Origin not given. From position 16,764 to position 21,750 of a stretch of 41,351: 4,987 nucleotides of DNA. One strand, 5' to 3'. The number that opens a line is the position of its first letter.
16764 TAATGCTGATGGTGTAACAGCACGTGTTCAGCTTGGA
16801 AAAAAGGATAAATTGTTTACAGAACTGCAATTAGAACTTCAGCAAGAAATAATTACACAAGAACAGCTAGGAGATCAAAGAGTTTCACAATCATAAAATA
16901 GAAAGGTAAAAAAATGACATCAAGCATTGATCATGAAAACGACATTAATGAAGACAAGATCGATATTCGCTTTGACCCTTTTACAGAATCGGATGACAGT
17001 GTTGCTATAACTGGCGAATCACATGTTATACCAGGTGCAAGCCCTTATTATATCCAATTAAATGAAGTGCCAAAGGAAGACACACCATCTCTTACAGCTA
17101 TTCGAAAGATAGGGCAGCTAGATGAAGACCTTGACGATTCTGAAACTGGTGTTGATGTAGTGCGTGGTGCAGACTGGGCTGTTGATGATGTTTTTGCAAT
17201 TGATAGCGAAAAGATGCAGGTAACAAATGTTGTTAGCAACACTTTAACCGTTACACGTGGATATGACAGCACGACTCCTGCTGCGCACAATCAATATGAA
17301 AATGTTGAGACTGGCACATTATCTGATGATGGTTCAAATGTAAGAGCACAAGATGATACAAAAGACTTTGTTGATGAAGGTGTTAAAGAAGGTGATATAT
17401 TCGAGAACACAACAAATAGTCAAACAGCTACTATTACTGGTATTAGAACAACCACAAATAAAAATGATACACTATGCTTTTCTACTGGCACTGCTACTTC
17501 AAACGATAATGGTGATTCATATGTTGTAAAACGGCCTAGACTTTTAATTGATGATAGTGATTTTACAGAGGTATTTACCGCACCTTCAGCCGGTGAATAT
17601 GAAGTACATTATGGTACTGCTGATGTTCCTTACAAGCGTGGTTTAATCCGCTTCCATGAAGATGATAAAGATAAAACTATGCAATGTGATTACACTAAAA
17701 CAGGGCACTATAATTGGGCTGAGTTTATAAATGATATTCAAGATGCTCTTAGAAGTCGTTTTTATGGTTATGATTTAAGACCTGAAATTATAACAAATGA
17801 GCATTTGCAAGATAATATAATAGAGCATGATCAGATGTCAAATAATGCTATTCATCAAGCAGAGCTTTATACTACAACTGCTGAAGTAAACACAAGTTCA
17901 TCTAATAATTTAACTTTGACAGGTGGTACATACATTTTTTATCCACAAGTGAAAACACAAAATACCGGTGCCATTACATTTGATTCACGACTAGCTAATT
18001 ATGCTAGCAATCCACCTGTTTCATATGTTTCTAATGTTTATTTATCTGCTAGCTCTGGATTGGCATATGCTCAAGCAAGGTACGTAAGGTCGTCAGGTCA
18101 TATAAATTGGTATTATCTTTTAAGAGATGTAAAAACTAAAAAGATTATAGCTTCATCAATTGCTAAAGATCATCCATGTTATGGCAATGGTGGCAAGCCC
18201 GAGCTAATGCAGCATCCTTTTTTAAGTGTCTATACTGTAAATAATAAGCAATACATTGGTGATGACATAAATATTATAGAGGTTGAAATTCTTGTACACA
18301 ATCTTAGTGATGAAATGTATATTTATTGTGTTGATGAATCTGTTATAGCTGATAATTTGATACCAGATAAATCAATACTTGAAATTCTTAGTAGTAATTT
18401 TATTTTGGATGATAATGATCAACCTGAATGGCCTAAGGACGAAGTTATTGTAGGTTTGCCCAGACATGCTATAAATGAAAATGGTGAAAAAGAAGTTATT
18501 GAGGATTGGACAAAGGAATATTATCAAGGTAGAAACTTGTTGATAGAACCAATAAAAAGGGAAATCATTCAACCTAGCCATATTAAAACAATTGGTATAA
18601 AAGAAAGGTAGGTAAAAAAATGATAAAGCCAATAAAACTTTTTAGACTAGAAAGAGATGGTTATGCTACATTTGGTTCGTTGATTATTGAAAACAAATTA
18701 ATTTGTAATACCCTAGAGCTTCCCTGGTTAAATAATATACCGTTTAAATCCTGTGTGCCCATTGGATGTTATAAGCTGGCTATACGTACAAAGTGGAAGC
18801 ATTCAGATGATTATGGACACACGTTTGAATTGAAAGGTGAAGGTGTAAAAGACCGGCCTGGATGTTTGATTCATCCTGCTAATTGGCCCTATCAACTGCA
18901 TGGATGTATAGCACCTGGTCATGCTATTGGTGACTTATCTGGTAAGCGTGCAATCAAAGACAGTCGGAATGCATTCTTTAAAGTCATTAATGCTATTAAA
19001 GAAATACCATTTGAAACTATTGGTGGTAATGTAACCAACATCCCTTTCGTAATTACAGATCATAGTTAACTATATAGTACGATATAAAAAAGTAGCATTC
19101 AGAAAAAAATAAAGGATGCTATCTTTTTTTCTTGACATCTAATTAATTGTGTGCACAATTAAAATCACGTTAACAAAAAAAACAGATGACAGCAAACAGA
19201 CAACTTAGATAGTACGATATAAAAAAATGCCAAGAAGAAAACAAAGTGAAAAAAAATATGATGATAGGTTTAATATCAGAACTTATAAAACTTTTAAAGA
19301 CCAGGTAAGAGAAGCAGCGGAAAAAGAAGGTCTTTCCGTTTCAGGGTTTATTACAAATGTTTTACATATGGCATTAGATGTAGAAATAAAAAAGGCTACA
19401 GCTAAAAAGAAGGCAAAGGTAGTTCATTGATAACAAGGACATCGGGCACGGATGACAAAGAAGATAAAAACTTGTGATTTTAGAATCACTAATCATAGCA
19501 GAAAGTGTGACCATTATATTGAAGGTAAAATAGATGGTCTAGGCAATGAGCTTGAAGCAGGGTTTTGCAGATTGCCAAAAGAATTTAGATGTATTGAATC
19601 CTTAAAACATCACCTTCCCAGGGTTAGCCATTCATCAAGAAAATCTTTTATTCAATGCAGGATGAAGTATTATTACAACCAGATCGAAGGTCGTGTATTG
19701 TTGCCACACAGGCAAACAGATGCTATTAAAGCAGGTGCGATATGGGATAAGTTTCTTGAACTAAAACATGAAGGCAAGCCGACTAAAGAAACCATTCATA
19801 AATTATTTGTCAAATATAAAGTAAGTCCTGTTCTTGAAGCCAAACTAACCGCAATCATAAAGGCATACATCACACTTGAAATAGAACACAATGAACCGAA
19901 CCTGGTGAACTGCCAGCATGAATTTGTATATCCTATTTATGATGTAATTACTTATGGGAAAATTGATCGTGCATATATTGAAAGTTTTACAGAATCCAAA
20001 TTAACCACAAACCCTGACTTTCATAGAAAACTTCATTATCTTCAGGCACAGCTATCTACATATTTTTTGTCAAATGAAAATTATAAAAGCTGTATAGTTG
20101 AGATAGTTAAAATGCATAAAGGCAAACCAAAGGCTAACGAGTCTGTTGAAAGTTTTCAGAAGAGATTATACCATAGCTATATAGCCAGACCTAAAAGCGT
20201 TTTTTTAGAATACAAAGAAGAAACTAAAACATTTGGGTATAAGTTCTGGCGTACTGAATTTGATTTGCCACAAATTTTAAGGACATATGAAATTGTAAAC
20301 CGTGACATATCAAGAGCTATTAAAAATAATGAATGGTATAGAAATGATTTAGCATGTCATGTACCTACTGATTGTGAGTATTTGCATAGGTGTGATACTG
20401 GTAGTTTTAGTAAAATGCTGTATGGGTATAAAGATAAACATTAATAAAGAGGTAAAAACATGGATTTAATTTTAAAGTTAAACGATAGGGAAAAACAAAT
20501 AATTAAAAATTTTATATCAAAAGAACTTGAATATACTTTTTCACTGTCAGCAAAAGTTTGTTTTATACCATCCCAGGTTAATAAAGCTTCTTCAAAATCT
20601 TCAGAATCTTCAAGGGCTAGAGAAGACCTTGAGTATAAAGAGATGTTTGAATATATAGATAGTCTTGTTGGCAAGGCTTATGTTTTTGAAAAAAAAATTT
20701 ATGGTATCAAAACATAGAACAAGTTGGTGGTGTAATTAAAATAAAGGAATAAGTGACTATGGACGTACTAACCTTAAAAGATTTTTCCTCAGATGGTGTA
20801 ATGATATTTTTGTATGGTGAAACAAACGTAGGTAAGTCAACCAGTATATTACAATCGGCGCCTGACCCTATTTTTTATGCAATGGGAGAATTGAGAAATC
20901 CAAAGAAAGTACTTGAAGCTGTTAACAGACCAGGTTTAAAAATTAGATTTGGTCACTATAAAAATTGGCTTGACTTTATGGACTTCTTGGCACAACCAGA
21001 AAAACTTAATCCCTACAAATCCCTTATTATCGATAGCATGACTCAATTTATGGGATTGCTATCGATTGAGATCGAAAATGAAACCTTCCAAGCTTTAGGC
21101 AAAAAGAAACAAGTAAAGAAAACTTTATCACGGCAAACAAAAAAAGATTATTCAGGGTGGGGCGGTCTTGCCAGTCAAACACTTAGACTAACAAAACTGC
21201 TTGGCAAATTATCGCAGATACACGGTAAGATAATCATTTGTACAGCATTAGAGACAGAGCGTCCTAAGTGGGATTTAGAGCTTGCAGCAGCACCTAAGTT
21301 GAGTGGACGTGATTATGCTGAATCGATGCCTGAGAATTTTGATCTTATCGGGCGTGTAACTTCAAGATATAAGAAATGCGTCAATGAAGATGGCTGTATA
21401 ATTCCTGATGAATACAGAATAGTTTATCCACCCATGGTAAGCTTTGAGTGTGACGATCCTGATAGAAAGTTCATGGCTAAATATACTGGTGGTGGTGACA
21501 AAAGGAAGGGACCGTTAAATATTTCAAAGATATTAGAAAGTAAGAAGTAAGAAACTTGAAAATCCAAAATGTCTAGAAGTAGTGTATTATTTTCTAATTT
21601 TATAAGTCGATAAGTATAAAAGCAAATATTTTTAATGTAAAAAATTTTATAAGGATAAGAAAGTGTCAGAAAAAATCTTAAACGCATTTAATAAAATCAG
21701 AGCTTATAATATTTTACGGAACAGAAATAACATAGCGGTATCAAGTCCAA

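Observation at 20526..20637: Early-gene ORF carries a perfect 57-nt antisense copy of the tape measure gene inside a 102-bp in-frame insert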

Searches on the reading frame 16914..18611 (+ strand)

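Call 10: search_protein_families(library=phrogs, proteins=[window:16914-18611:+], max_evalue=0.01)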
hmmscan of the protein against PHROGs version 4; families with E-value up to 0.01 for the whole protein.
window:16914-18611:+ (565 aa): 1 family
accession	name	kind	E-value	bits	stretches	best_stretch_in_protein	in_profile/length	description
phrog_38058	-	tail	0.00037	19.9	1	99-195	64-159/708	tail fiber protein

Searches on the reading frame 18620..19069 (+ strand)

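Call 10: search_protein_families(library=phrogs, proteins=[window:18620-19069:+], max_evalue=0.01)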
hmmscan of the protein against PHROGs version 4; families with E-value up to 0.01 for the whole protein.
window:18620-19069:+ (149 aa): 1 family
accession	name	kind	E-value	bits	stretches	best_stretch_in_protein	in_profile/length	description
phrog_1501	-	unknown function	2.9e-21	76.9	1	6-141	11-157/159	-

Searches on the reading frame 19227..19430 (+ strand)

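Call 10: search_protein_families(library=phrogs, proteins=[window:19227-19430:+], max_evalue=0.01)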
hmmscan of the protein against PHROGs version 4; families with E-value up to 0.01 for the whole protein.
window:19227-19430:+ (67 aa): 9 families
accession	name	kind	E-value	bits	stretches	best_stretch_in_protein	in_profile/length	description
phrog_582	-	transcription regulation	9.2e-05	23.7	1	7-52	52-97/105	Arc-like repressor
phrog_13890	-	unknown function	0.0002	22.3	1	5-47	11-52/73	-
phrog_1287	-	unknown function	0.00022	22.6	1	10-63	7-60/115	-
phrog_497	-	moron, auxiliary metabolic gene and host takeover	0.00042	20.8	1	12-66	102-157/342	toxin-antitoxin system HicB-like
phrog_228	-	transcription regulation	0.00043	21.1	1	6-61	4-59/251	Arc-like repressor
phrog_3178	-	transcription regulation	0.0014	20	1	8-59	5-56/125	Arc-like DNA binding domain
phrog_7906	-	transcription regulation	0.0062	18.3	1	8-61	5-58/111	Arc-like transcriptional regulator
phrog_21262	-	unknown function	0.0091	17.4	0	8-42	27-61/76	-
phrog_9151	-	moron, auxiliary metabolic gene and host takeover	0.0094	17.3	0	6-52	65-111/119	HicB-like antitoxin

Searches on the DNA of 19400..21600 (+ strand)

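Call 6: search_dna_similar(query=window:19400-21600:+, collection=phages, mode=distant, max_rows=30)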
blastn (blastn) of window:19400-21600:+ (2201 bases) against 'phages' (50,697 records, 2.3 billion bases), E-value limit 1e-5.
No match.
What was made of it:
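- Tried and rejected: blastn against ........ phages (call 6).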

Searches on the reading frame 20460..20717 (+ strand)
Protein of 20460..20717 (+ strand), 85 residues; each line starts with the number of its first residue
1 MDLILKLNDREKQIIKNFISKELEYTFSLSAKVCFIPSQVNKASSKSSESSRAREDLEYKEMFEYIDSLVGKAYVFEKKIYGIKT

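Call 10: search_protein_families(library=phrogs, proteins=[window:20460-20717:+], max_evalue=0.01)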
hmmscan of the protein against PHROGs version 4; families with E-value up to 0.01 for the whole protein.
window:20460-20717:+ (85 aa): 0 families

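Call 14: find_encoding_contigs(protein=window:20460-20717:+, flank=10000, max_places=10)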
Protein window:20460-20717:+ (85 aa): no gene with exactly this product is on record in the collection.

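Call 18: find_homologous_proteins(query=window:20460-20717:+, max_evalue=10)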
Query window:20460-20717:+ (85 aa): 1 proteins with E <= 10 among 1 candidates.
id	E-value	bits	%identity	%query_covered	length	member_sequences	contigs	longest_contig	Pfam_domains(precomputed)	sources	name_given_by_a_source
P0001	6.4e-46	171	100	100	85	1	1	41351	-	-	-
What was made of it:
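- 20460..20717 (+): 85-aa orphan ORF that hosts the copy. Its only match among 5.8 billion protein clusters is itself (call 18).
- The host ORF is an orphan (call 18) in a variable slot.
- Tried and rejected: Homologue search with the 85-aa ORF, which found only itself (call 18).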

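Call 70: search_protein_families(library=pfam, proteins=[window:20460-20714:+], max_evalue=5)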
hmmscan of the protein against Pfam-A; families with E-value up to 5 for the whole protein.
seq(85 aa): 0 families

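Call 79: predict_structure(protein=window:20460-20714:+)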
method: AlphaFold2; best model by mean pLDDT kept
length: 85 residues; sequences in the alignment: 1
mean_pLDDT: 63.9   pTM: 0.30
mean pLDDT of the five models: 63.9, 60.5, 57.1, 56.7, 44.4
residues with pLDDT >= 90: 0; 70-90: 36; 50-70: 26; < 50: 23
segments of 3 or more residues with pLDDT < 50: 1-3, 33-47, 82-85
pLDDT, mean of each block of 10 residues (from residue 1): 63 79 64 45 46 67 82 74 49
secondary structure, 60 per line:
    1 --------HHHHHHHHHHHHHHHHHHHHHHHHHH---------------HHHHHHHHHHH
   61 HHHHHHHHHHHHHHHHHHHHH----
elements in order: H9-34 H50-81
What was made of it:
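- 20540..20596 (-): Inverted copy of the tape measure segment. The TMP-sense strand is the minus strand, so the + strand mRNA carries the antisense. Encodes residues 28-46 (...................), which cover the low-confidence loop 33-47 of the AF2 model (call 79).
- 20460..20717 (+): AF2 single-sequence model: helix 9-34, loop, helix 50-81, mean pLDDT 64 (call 79).
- The AF2 model puts the low-confidence loop 33-47 between two helices, over the inserted residues (call 79).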

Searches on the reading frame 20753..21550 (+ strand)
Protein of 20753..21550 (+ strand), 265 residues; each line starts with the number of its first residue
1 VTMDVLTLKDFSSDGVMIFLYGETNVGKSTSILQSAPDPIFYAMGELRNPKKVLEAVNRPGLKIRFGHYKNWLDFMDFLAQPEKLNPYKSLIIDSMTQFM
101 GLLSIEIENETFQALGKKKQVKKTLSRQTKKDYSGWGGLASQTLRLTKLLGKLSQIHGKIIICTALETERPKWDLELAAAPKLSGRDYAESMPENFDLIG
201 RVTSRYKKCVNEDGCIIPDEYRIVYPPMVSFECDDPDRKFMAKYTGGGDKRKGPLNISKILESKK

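Call 10: search_protein_families(library=phrogs, proteins=[window:20753-21550:+], max_evalue=0.01)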
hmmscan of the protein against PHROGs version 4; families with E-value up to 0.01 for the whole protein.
window:20753-21550:+ (265 aa): 1 family
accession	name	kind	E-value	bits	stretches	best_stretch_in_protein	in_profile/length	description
phrog_124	-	DNA, RNA and nucleotide metabolism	6.5e-15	56.4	1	14-216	42-214/382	Sak4-like ssDNA annealing protein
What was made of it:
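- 20759..21550 (+): Sak4-like single-strand annealing protein (AAA_24), downstream neighbour (context). PHROG 124, E=6.5e-15 (call 10).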

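Call 12: find_related_loci(query=window:20753-21550:+, collection=viral_contigs, flank=3000)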
Query window:20753-21550:+ (265 aa) in viral_contigs; peptide patterns used: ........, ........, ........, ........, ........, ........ (x = any residue, [..] = any of these).
1 stretches matched a pattern, but none encodes a relative of the query by tblastn (E <= 1e-3).

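Call 15: find_encoding_contigs(protein=window:20753-21550:+, flank=10000, max_places=10)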
Protein window:20753-21550:+ (265 aa): no gene with exactly this product is on record in the collection.

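Call 16: find_encoding_contigs(protein=window:20759-21550:+, flank=10000, max_places=10)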
Protein window:20759-21550:+ (263 aa): 1 contig read that carries it; 1 place shown.
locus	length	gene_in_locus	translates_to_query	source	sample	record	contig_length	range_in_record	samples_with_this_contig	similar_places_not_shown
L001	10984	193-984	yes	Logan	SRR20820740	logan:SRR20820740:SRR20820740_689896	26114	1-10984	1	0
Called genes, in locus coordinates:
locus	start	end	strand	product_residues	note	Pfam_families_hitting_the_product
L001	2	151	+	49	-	?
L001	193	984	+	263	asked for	PF13479:AAA_24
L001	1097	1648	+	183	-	-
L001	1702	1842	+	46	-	-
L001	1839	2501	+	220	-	PF13482:RNase_H_2, PF10108:DNA_pol_B_exo2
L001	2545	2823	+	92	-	-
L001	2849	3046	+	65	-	-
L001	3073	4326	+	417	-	PF13175:AAA_15 (weak)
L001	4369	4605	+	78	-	-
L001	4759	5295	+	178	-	-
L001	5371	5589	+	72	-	-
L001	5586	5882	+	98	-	-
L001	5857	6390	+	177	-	PF02732:ERCC4 (faint)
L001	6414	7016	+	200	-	-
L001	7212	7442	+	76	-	-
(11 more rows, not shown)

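Call 26: find_related_loci(query=window:20759-21550:+, collection=metagenome_contigs, flank=10000)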
Query window:20759-21550:+ (263 aa) in metagenome_contigs; peptide patterns used: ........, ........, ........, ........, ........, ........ (x = any residue, [..] = any of these).
35 stretches matched a pattern, but none encodes a relative of the query by tblastn (E <= 1e-3).
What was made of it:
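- Tried and rejected: Peptide-pattern scans of IMG/VR and JGI metagenomes with Sak4 (calls 12, 26).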

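Call 27: find_homologous_proteins(query=window:20759-21550:+, max_evalue=0.00001)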
Query window:20759-21550:+ (263 aa): 10 proteins with E <= 0.00001 among 325 candidates.
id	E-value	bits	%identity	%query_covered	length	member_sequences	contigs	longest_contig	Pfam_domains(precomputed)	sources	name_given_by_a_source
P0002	2.4e-174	596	100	100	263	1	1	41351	PF13479.13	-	-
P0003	4.1e-60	221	48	99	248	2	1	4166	PF13479.13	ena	-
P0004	1.1e-59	220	47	99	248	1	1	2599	PF13479.13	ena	-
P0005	1.7e-58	216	49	95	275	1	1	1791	PF13479.13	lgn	-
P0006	3.0e-58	215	46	100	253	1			PF13479.13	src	-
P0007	1.7e-53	200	46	98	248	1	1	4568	PF13479.13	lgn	-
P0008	4.2e-50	189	44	98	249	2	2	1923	PF13479.13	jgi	-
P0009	1.4e-48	184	40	99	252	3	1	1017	PF13479.13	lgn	-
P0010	4.6e-45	172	42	100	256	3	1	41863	PF13479.13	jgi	jgi:hypothetical protein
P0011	1.3e-42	164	38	95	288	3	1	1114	-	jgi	jgi:hypothetical protein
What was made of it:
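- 20759..21550 (+): PF13479 (calls 16, 27).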

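Call 28: find_encoding_contigs(protein=P0010, flank=10000, max_places=3)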
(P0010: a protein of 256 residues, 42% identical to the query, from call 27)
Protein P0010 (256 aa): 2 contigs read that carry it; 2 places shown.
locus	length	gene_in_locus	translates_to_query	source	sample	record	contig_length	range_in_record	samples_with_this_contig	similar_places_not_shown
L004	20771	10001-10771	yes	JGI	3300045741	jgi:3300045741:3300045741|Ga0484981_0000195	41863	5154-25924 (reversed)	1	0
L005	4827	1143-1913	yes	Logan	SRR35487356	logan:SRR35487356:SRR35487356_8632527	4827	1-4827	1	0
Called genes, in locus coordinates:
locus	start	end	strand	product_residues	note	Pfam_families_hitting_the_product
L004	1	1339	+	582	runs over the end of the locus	-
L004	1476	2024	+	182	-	-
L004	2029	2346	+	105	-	-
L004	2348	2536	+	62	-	-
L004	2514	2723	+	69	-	PF24729:Acb2_Tad1_hairpin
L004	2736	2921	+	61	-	-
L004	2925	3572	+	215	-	PF00149:Metallophos (weak)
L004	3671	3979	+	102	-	-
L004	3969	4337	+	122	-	-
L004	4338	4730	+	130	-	PF13539:Peptidase_M15_4 (faint)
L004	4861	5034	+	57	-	-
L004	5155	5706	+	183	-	-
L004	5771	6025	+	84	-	-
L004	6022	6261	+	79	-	-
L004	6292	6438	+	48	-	-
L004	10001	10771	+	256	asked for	PF13479:AAA_24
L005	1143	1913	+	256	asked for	PF13479:AAA_24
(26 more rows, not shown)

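Call 29: find_encoding_contigs(protein=P0003, flank=5000, max_places=3)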
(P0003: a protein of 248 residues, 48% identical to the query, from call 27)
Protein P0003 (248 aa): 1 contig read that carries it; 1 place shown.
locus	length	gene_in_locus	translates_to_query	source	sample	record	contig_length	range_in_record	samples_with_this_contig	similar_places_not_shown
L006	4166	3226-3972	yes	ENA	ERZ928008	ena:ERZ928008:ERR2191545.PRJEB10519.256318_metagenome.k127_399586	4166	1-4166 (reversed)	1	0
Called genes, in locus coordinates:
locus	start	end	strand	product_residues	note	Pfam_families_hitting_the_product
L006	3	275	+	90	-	?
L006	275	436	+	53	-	-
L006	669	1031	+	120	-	-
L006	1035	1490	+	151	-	PF11351:GTA_holin_3TM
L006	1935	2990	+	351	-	-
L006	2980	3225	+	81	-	-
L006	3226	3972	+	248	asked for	PF13479:AAA_24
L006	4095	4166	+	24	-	?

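Call 30: find_encoding_contigs(protein=P0007, flank=5000, max_places=3)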
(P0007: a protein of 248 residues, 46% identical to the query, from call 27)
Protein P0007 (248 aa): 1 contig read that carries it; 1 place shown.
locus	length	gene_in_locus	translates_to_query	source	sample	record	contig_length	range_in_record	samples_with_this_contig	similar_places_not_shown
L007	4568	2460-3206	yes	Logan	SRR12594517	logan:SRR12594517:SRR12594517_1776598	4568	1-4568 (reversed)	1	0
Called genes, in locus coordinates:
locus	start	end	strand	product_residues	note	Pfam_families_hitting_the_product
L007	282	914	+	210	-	-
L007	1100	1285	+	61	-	PF13338:AbiEi_4 (faint), PF00376:MerR, PF13411:MerR_1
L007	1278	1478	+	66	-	PF12728:HTH_17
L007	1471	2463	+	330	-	-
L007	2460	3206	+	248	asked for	PF13479:AAA_24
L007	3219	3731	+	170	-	-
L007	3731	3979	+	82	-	-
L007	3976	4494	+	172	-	PF02732:ERCC4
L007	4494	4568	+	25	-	?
